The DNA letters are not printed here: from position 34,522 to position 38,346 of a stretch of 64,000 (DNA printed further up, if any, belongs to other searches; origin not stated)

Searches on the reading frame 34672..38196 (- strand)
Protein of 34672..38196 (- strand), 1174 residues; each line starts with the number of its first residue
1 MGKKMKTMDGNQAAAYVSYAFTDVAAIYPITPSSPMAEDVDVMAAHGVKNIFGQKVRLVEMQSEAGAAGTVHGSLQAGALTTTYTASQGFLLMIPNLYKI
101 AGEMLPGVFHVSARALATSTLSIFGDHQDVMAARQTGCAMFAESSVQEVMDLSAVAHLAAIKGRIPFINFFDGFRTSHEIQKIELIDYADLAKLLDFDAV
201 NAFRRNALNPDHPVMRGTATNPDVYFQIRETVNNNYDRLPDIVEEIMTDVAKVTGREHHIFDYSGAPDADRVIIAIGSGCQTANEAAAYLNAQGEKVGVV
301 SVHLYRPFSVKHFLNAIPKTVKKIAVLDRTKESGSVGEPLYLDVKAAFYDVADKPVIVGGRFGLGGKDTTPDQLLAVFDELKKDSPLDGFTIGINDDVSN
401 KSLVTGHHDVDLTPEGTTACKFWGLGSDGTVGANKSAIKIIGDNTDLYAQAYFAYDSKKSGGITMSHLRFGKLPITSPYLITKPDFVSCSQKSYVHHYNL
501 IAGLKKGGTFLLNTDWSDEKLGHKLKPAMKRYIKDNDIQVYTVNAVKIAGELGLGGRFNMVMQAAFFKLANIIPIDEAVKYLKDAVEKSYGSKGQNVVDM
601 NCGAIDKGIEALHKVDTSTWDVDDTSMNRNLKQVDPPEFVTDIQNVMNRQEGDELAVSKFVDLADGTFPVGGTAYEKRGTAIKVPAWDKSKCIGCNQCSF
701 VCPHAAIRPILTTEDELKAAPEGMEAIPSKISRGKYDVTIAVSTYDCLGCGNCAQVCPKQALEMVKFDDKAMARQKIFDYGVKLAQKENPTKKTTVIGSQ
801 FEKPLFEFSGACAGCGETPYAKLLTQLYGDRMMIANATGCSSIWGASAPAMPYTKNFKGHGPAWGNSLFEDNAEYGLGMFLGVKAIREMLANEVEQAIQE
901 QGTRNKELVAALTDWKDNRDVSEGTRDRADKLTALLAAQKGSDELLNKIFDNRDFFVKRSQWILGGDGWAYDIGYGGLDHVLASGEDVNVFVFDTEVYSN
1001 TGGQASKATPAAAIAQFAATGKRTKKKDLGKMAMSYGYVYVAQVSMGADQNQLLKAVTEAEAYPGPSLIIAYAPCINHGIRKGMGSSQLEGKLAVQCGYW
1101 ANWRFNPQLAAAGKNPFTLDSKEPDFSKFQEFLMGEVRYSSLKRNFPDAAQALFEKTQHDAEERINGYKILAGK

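Call 10: search_protein_families(library=pfam, max_evalue=1, proteins=[window:34672-38196:-])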
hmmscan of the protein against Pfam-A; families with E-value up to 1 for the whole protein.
window:34672-38196:- (1174 aa): 22 families
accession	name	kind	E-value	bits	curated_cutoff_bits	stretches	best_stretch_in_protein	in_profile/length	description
PF01855.24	POR_N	-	6.6e-77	258.8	27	1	19-247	4-230/231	Pyruvate flavodoxin/ferredoxin oxidoreductase, thiamine diP-bdg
PF01558.24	POR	-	1.5e-34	120.1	27.4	1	426-610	1-173/173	Pyruvate ferredoxin/flavodoxin oxidoreductase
PF10371.14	EKR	-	5.9e-18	64.9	27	1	635-681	11-55/55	Domain of unknown function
PF17147.9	PFOR_II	-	2.6e-16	60.3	27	1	269-373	1-101/102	Pyruvate:ferredoxin oxidoreductase core domain II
PF12838.12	Fer4_7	-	2.1e-10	41.3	27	2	691-761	1-52/52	4Fe-4S dicluster domain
PF00037.32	Fer4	-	2.8e-10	40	21.1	2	686-708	2-24/24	4Fe-4S binding domain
PF12837.12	Fer4_6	-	1.9e-09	37.4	25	2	684-707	1-24/24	4Fe-4S binding domain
PF02775.26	TPP_enzyme_C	-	6.7e-09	36.1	21.9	1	960-1070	48-150/151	Thiamine pyrophosphate enzyme, C-terminal TPP binding domain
PF14697.11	Fer4_21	-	2.2e-08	34.6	35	2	688-764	4-59/59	4Fe-4S dicluster domain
PF13484.11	Fer4_16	-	2.4e-08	35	30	2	747-791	2-43/66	4Fe-4S double cluster binding domain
PF13183.11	Fer4_8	-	3.7e-08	34.2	27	1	690-760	3-67/68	4Fe-4S dicluster domain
PF13237.11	Fer4_10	-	3.2e-07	30.6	25.5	2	688-758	5-53/53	4Fe-4S dicluster domain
PF02780.25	Transketolase_C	-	1e-06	29.1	25.9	1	270-356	11-96/124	Transketolase, C-terminal domain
PF13187.11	Fer4_9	-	1.5e-06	28.5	27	3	691-761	1-51/52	4Fe-4S dicluster domain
PF12797.12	Fer4_2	-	1.6e-06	28.2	24.5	2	684-703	2-21/22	4Fe-4S binding domain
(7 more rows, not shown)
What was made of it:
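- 34672..38196 (-): Left neighbour: pyruvate:ferredoxin oxidoreductase (PFOR/NifJ, 1174 aa). Pfam POR_N, POR, EKR, PFOR_II, Fer4 and TPP_enzyme_C (call 10).
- On QatC (QatABCD defence): The neighbours are PFOR and GH32 (call 10).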
